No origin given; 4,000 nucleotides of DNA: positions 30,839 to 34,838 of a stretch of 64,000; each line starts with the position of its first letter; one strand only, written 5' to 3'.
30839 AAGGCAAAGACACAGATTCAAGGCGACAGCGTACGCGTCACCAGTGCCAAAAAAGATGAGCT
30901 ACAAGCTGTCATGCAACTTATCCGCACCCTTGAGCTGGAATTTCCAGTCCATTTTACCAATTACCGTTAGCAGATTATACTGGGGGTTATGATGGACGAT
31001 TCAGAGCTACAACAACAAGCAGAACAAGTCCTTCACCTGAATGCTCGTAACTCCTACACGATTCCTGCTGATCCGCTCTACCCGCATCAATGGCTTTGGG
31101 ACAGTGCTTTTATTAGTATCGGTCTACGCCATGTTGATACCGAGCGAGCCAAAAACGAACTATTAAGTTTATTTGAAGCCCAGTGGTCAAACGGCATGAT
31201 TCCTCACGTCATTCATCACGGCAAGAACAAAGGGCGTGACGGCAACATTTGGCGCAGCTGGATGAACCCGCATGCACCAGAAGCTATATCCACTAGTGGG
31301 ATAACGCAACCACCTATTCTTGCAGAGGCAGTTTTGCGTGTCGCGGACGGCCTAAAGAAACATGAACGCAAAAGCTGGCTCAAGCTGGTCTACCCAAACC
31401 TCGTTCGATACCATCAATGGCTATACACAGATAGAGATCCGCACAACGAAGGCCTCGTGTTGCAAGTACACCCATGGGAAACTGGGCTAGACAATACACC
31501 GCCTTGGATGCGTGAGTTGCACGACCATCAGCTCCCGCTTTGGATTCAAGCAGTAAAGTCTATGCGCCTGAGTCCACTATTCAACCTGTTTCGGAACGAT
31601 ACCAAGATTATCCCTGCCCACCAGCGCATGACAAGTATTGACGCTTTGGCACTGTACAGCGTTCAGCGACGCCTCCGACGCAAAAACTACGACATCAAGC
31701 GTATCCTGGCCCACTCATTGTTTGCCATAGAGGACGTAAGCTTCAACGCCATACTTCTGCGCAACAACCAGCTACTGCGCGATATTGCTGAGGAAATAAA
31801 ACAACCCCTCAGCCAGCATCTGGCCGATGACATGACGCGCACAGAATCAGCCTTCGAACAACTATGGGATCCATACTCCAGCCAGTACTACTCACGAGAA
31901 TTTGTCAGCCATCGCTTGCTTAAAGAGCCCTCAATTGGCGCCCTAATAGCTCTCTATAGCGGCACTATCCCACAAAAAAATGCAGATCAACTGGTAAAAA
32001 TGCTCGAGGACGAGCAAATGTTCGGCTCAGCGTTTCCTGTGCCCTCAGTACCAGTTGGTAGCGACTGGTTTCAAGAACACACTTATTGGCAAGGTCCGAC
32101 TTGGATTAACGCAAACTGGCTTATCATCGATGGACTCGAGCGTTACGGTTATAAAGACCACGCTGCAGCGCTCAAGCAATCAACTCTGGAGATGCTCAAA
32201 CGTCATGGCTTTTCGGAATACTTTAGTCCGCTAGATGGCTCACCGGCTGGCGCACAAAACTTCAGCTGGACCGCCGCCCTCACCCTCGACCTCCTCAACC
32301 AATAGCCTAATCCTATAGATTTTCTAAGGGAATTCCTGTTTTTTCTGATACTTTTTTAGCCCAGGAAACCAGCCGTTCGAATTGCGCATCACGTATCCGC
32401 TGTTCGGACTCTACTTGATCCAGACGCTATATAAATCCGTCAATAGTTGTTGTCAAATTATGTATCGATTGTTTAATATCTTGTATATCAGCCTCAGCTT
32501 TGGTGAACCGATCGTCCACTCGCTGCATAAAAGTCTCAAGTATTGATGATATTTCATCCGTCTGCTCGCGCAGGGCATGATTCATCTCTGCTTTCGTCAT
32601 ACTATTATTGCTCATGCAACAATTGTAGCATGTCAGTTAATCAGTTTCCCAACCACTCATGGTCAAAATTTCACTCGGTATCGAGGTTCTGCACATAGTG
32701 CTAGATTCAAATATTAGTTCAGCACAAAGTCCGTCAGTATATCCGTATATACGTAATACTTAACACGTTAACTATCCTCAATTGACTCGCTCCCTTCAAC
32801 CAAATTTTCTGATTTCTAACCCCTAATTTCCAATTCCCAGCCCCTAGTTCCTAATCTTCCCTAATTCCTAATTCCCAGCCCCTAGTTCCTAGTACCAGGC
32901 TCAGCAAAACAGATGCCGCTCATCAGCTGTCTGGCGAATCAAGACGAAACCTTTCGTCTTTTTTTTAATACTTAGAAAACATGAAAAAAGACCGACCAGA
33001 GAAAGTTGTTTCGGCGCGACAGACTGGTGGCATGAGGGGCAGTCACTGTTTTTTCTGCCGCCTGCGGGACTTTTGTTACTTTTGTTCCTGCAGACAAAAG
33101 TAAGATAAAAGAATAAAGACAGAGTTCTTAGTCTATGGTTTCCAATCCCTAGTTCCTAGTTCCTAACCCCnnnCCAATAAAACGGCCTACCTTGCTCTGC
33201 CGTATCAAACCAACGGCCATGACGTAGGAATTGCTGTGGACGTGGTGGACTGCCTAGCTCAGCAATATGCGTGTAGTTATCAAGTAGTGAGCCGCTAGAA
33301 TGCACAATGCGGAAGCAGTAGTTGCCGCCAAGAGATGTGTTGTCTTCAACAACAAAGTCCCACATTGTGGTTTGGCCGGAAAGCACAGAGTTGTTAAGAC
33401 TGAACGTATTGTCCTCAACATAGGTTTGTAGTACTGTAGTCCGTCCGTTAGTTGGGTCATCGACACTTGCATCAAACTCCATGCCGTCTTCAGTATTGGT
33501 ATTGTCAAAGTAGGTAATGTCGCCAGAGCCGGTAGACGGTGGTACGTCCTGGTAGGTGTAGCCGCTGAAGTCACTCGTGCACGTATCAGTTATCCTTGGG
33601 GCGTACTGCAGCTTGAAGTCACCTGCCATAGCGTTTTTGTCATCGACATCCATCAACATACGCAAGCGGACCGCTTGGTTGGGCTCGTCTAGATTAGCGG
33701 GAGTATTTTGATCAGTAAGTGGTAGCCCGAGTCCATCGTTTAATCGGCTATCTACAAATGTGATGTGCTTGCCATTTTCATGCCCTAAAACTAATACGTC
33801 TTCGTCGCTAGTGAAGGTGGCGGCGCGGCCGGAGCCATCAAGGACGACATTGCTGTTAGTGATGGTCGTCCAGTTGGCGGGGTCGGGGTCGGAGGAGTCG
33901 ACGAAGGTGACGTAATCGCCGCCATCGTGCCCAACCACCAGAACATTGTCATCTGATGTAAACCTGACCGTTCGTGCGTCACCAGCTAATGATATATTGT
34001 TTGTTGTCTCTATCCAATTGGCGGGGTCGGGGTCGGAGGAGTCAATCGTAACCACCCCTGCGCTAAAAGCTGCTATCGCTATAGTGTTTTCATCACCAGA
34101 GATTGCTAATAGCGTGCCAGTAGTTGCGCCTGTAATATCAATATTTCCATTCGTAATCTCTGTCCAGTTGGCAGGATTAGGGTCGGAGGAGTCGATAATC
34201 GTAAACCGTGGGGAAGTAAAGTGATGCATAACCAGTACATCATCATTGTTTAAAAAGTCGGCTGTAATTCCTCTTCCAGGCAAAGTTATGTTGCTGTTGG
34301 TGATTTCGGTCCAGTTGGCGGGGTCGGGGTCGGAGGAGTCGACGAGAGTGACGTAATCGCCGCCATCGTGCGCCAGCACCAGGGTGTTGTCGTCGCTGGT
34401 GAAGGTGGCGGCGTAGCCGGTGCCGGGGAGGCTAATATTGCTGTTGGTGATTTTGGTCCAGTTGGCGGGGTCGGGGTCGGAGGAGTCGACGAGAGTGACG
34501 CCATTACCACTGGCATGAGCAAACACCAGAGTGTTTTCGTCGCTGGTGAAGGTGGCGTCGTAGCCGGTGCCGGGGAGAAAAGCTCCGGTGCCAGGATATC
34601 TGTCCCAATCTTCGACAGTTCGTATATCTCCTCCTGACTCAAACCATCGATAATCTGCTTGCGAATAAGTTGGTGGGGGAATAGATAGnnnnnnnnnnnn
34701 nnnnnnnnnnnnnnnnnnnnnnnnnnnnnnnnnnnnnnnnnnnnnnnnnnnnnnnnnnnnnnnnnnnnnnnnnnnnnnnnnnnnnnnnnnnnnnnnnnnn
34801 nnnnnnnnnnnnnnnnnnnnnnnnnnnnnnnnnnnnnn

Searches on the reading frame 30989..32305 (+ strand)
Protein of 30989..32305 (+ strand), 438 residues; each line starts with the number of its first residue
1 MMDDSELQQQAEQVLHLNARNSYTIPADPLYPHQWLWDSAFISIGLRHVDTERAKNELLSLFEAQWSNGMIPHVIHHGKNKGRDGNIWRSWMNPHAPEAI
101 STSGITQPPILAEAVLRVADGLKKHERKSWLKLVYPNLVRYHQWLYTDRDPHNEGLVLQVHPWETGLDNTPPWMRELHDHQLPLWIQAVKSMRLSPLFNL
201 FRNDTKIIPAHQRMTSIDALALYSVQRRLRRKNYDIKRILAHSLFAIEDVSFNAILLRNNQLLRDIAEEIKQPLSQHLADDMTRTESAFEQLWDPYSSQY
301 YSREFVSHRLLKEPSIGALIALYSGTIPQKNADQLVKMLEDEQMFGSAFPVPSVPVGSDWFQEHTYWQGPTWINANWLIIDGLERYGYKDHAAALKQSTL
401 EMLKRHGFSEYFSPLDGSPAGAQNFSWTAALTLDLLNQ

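Call 82: search_protein_families(library=pfam, proteins=[window:30989-32305:+], max_evalue=0.00001)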
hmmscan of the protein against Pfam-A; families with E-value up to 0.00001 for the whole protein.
window:30989-32305:+ (438 aa): 3 families
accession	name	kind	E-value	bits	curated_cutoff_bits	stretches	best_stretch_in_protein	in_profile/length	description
PF22422.2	MGH1-like_GH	-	3.4e-91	306.9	27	1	31-428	1-356/356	Mannosylglycerate hydrolase MGH1-like glycoside hydrolase domain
PF03200.22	Glyco_hydro_63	-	1.7e-10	40.7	22.4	1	331-392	365-432/492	Glycosyl hydrolase family 63 C-terminal domain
PF01204.24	Trehalase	-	2.7e-09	36.9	21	1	106-404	179-463/512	Trehalase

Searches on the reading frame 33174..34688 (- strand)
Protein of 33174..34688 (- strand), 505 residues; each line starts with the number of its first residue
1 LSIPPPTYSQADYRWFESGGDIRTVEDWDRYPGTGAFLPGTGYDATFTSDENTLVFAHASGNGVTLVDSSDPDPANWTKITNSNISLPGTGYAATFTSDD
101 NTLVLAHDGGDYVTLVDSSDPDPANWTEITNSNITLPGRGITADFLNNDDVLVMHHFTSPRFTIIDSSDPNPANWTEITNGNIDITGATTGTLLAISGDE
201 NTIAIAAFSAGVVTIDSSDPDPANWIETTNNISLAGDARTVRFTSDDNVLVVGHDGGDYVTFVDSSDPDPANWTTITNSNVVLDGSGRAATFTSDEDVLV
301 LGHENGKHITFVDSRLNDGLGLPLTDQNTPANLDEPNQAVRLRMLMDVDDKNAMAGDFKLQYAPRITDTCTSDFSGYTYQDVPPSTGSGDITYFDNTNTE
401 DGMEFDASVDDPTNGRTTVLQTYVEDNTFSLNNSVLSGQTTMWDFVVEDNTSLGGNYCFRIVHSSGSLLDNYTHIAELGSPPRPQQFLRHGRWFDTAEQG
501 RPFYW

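Call 63: predict_structure(alignment_id=A4)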
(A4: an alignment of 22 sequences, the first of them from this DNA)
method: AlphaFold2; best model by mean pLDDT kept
length: 505 residues; sequences in the alignment: 22
mean_pLDDT: 83.4   pTM: 0.57
mean pLDDT of the five models: 83.4, 81.7, 81.0, 81.0, 79.9
residues with pLDDT >= 90: 250; 70-90: 165; 50-70: 55; < 50: 35
segments of 3 or more residues with pLDDT < 50: 20-34, 306-309, 311-317, 497-505
pLDDT, mean of each block of 10 residues (from residue 1): 90 86 36 53 88 90 90 84 93 92 92 94 96 84 84 84 89 91 73 84 89 92 90 88 87 83 90 78 59 59 56 51 94 91 96 94 96 95 87 79 82 96 85 94 93 92 97 97 73 52 43
secondary structure, 60 per line:
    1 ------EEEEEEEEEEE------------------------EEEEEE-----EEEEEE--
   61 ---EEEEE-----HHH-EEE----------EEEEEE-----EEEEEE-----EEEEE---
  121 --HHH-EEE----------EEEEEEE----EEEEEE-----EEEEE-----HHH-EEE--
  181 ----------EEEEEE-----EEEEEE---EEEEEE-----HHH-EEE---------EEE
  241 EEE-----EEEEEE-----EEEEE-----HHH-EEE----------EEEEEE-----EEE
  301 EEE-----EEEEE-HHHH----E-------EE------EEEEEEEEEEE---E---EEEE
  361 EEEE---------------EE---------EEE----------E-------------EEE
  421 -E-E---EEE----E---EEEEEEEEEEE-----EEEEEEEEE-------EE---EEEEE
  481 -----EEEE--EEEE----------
elements in order: E7-17 E42-47 E53-58 E64-68 E78-80 E91-96 E102-107 E113-117 E127-129 E140-146 E151-156 E162-166 E176-178 E191-196 E202-207 E211-216 E226-228 E238-243 E249-254 E260-264 E274-276 E287-292 E298-303 E309-313 H315-318 E339-349 E357-364 E391-393 E418-420 E428-430 E439-449 E455-463 E476-480 E486-489 E492-495

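Call 70: fold_search(model_id=the predicted structure, library=pdb)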
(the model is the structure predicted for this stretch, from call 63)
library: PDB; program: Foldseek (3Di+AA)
matches with E <= 10: 1972; with E <= 0.001: 975
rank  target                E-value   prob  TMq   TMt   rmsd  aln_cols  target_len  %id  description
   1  8xzg_B                1.8e-10  1.00  0.41  0.59   4.6       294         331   15  Cryo-EM structure of the [Pyr1]-apelin-13-bound human APLNR-Gi complex (released 2024-03-27)
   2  1l0q_A                2.5e-10  1.00  0.40  0.50  15.6       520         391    9  Tandem YVTN beta-propeller and PKD domains from an archaeal surface layer protein (released 2002-11-06)
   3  8wc4_B                3.2e-10  1.00  0.41  0.59   4.6       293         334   16  Cryo-EM structure of the ZH8651-bound mTAAR1-Gs complex (released 2023-12-27)
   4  9jco_B                4.2e-10  1.00  0.40  0.57   9.9       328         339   14  Cryo-EM structure of the proton-sensing GPCR (GPR4)-Gs protein complex at pH 6.5 (released 2025-07-09)
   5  9j87_C                4.2e-10  1.00  0.38  0.55   9.2       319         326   14  Structure of Receptor (released 2026-02-25)
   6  7bie_A                4.4e-10  1.00  0.41  0.68   4.9       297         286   13  Crystal structure of nvWrap-T, a 7-bladed symmetric propeller (released 2021-09-22)
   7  7bif_A                6.4e-10  1.00  0.39  0.65   8.1       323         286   12  Crystal structure of v22WRAP-T, a 7-bladed designer protein (released 2021-09-22)
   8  9m8k_B                7.1e-10  1.00  0.34  0.48   7.1       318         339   14  cryo-EM structure of human TAS2R4 with oligopeptide (released 2026-03-18)
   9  7dhi_B                7.9e-10  1.00  0.38  0.55   9.4       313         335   14  Cryo-EM structure of the partial agonist salbutamol-bound beta2 adrenergic receptor-Gs protein complex. (released 2020-12-16)
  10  8itf_B                9.2e-10  1.00  0.39  0.55   8.3       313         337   13  Cryo-EM structure of the DMCHA-bound mTAAR9-Gs complex (released 2023-05-31)
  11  9ode_B                9.2e-10  1.00  0.38  0.56   8.0       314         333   14  Structure of the MOR/Gi/Lofentanil Complex, Nucleotide Free (released 2026-03-04)
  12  8emw_C                9.2e-10  1.00  0.36  0.52   9.3       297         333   13  Phospholipase C beta 3 (PLCb3) in complex with Gbg on liposomes (released 2023-05-24)
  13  6vn7_B                9.7e-10  1.00  0.40  0.56   9.4       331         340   15  Cryo-EM structure of an activated VIP1 receptor-G protein complex (released 2020-09-02)
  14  8ikh_B                1.0e-09  1.00  0.41  0.59   4.4       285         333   14  Cryo-EM structure of human receptor with G proteins (released 2024-06-05)
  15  9ppz_C                1.1e-09  1.00  0.40  0.59  12.7       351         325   14  CryoEM structure of delta opioid receptor bound to G proteins and SNC80 (released 2026-03-04)
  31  6nau_A                2.0e-09  1.00  0.44  0.64   8.1       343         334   12  1.55 Angstrom Resolution Crystal Structure of 6-phosphogluconolactonase from Klebsiella pneumoniae (released 2018-12-19)
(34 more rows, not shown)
